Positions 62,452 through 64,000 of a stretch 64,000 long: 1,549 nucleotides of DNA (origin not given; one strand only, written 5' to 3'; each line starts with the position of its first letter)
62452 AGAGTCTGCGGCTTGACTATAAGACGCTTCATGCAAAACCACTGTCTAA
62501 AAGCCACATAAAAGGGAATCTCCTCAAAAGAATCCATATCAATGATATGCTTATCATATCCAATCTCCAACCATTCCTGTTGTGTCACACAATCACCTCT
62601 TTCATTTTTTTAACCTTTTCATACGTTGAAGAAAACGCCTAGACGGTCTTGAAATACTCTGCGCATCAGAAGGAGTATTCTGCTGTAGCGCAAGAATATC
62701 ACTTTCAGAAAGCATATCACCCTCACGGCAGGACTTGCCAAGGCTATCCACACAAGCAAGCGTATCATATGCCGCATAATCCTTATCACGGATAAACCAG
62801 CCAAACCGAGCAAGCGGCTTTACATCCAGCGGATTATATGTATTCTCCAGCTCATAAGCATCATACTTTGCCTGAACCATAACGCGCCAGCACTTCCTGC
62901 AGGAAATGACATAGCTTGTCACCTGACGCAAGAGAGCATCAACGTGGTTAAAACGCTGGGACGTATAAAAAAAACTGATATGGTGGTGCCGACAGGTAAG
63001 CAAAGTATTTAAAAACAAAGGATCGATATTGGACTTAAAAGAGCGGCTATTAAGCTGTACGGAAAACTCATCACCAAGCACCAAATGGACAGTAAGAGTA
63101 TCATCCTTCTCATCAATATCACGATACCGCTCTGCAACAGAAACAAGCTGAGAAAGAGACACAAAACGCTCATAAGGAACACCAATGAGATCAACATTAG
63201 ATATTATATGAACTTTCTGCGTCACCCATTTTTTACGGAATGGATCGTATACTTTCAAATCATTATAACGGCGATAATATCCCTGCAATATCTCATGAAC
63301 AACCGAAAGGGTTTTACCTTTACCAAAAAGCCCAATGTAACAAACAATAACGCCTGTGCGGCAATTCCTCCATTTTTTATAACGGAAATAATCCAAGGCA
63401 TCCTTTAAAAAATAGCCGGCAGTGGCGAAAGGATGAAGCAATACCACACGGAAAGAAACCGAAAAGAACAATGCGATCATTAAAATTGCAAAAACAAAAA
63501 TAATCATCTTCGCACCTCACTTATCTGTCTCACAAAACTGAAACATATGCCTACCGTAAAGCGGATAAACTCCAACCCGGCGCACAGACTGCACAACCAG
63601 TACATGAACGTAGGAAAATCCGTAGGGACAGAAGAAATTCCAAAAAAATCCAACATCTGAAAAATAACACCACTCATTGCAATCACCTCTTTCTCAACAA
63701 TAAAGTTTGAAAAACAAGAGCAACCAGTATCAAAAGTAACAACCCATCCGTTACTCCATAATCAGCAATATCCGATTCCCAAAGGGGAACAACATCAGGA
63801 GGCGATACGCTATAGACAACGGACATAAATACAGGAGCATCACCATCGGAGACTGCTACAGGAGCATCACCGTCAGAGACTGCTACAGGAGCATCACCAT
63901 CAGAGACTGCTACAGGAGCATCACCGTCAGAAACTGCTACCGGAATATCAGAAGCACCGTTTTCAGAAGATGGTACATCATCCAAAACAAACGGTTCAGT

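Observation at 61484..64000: Inovirus-like (filamentous phage) module integrated at tRNA-Gly(CCC), running off the window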

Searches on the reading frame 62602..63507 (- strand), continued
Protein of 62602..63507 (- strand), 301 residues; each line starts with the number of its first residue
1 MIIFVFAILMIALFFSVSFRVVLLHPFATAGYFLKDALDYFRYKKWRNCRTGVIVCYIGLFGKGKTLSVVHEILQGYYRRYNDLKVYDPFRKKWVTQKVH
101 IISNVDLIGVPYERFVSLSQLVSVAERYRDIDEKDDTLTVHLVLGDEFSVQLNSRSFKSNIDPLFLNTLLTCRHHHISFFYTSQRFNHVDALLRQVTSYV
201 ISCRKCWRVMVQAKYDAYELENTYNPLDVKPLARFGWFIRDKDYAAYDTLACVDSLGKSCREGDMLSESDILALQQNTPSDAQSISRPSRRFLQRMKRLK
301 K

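Call 96: search_solved_structures(query=P0277, max_evalue=1)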
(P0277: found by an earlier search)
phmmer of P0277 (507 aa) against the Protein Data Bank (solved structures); distinct sequences matched with E-value up to 1: 1.
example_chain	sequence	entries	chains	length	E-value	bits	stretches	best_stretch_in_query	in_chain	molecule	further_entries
4jhm_A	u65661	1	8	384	0.076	15.1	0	133-192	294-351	Mandelate racemase / muconate lactonizing enzyme, C-terminal domain protein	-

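Call 97: search_dna_similar(query=P0277, collection=phages, mode=protein, max_evalue=0.01)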
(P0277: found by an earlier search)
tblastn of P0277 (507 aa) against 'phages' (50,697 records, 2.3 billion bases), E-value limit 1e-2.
No match.
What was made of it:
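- Tried and rejected: The 507-aa protein has no PDB or phage-database match (calls 96 and 97).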

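Call 98: search_dna_similar(query=P0276, collection=phages, mode=protein, max_evalue=0.001, max_rows=25)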
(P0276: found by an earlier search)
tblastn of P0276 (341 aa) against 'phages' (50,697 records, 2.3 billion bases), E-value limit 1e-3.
Records with a match: 9; places in all: 9; records where one place covers at least 80% of the query: 7.
Best place of each record, by identity: <60% 9.
By first word of the organism name: bajarodino 6; Dipodfec 2; Peromfec 1.
By host as written in the record: - 4; Peromyscus fraterculus 3; Dipodomys merriami; specimen_voucher: NEON01IHV; Tissue Sample Catalog Number: ... 1; Peromyscus truei; specimen_voucher: UMNH:Mamm:44820; Tissue Sample Catalog ... 1.
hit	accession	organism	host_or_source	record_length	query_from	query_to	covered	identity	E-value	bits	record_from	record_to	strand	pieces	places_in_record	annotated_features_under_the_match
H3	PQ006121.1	bajarodino virus 74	Chaetodipus spinatus feces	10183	4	324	94%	49.8%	1e-99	327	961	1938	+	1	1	replication initiator protein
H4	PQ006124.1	bajarodino virus 56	Peromyscus fraterculus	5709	4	301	87%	51.7%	6e-100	328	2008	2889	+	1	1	replication initiator protein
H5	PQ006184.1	bajarodino virus 13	Peromyscus fraterculus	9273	4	316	92%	48.6%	2e-94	312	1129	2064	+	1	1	replication initiator protein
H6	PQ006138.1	bajarodino virus 2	Neotoma bryanti feces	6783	4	301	87%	47.8%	5e-91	303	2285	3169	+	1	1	replication initiator protein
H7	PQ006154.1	bajarodino virus 2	Neotoma bryanti feces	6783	4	301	87%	47.8%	5e-91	303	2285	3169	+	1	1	replication initiator protein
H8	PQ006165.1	bajarodino virus 30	Peromyscus fraterculus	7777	4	301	87%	42.1%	2e-78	266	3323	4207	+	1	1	replication initiator protein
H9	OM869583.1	Dipodfec virus UA06Rod_108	Dipodomys ordii feces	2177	1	273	80%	25.3%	2e-11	71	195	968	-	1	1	replication associated protein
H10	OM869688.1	Dipodfec virus RodF1_123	Dipodomys merriami; specimen_voucher: ...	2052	31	284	74%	23.7%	3e-8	61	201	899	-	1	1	replication associated protein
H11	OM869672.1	Peromfec virus RodF5_41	Peromyscus truei; specimen_voucher: ...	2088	121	273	45%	27.7%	9e-8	59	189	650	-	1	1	replication associated protein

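Call 104: search_protein_families(library=pfam, proteins=[L054:721-1656:+, L054:1960-2589:+, L054:3311-5590:+, L054:6390-7364:+, L054:7458-8522:-], max_evalue=0.01)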
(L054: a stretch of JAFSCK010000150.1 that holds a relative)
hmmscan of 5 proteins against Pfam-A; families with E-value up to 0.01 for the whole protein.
L054:721-1656:+ (311 aa): 1 family
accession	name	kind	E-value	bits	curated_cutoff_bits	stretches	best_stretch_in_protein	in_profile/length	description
PF23343.2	REP_ORF2-G2P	-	1.5e-11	44.9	27.8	1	83-206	2-98/99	Replication-associated protein ORF2/G2P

L054:1960-2589:+ (209 aa): 1 family
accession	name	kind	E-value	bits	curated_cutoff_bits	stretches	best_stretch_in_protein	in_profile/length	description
PF16015.10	Promethin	-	0.0035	17.6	27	0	166-201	10-45/106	Promethin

L054:3311-5590:+ (759 aa): 0 families

L054:6390-7364:+ (324 aa): 1 family
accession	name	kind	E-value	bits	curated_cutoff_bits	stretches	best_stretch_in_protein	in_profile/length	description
PF04665.18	Pox_A32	-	0.0038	17.2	22.8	1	174-226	107-156/242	Poxvirus A32 protein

L054:7458-8522:- (354 aa): 9 families
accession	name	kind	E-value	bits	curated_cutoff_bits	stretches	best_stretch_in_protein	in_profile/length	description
PF13936.12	HTH_38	-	4.3e-10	39.6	27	1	11-54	1-44/44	Helix-turn-helix domain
PF13384.12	HTH_23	-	2.8e-05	24.2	24.6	1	23-53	10-40/50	Homeodomain-like domain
PF00665.32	rve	-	8.2e-05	23.2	32.6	1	199-279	3-87/102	Integrase core domain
PF13551.12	HTH_29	-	0.00063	20.2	28.1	1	20-53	1-35/64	Winged helix-turn helix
PF13309.12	HTH_22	-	0.0007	20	29.6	1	3-52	7-63/63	HTH domain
PF12728.13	HTH_17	-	0.00079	20.1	27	0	32-54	3-25/51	Helix-turn-helix domain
PF02796.21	HTH_7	-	0.0021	18.6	23.8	1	25-48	16-39/45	Helix-turn-helix domain of resolvase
PF13518.12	HTH_28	-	0.0026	18.2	25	0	22-52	2-34/52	Helix-turn-helix domain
PF13730.12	HTH_36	-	0.0074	16.5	25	0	28-52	20-47/55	Helix-turn-helix domain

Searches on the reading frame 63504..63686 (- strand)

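Call 4: search_protein_families(library=pfam, proteins=[window:63504-63686:-], max_evalue=1)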
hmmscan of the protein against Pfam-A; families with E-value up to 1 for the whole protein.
window:63504-63686:- (60 aa): 1 family
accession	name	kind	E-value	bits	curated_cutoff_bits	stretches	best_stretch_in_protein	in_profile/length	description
PF15817.10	TMEM40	-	0.13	12.5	27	1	11-58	52-101/120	Transmembrane protein 40 family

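Call 5: search_protein_families(library=phrogs, proteins=[window:63504-63686:-], max_evalue=1)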
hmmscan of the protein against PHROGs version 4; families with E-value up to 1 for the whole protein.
window:63504-63686:- (60 aa): 1 family
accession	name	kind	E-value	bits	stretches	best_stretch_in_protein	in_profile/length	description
phrog_37423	-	unknown function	0.042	14.8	1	36-56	12-32/56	-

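Call 8: search_protein_families(library=ncbifam, proteins=[window:63504-63686:-], max_evalue=1)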
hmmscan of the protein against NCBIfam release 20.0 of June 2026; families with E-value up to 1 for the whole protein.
window:63504-63686:- (60 aa): 0 families

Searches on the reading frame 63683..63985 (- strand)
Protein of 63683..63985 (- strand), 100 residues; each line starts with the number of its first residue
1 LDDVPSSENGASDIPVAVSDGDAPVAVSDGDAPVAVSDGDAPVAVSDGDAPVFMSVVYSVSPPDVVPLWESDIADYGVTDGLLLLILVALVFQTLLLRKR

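Call 4: search_protein_families(library=pfam, proteins=[window:63683-63985:-], max_evalue=1)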
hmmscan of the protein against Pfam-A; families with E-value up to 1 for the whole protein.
window:63683-63985:- (100 aa): 0 families

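Call 5: search_protein_families(library=phrogs, proteins=[window:63683-63985:-], max_evalue=1)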
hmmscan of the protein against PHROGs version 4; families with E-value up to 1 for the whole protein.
window:63683-63985:- (100 aa): 1 family
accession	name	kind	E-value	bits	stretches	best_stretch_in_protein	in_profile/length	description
phrog_34499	-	unknown function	0.8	10.9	0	34-53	16-35/64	-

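Call 8: search_protein_families(library=ncbifam, proteins=[window:63683-63985:-], max_evalue=1)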
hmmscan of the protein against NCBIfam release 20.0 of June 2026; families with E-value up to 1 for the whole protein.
window:63683-63985:- (100 aa): 0 families
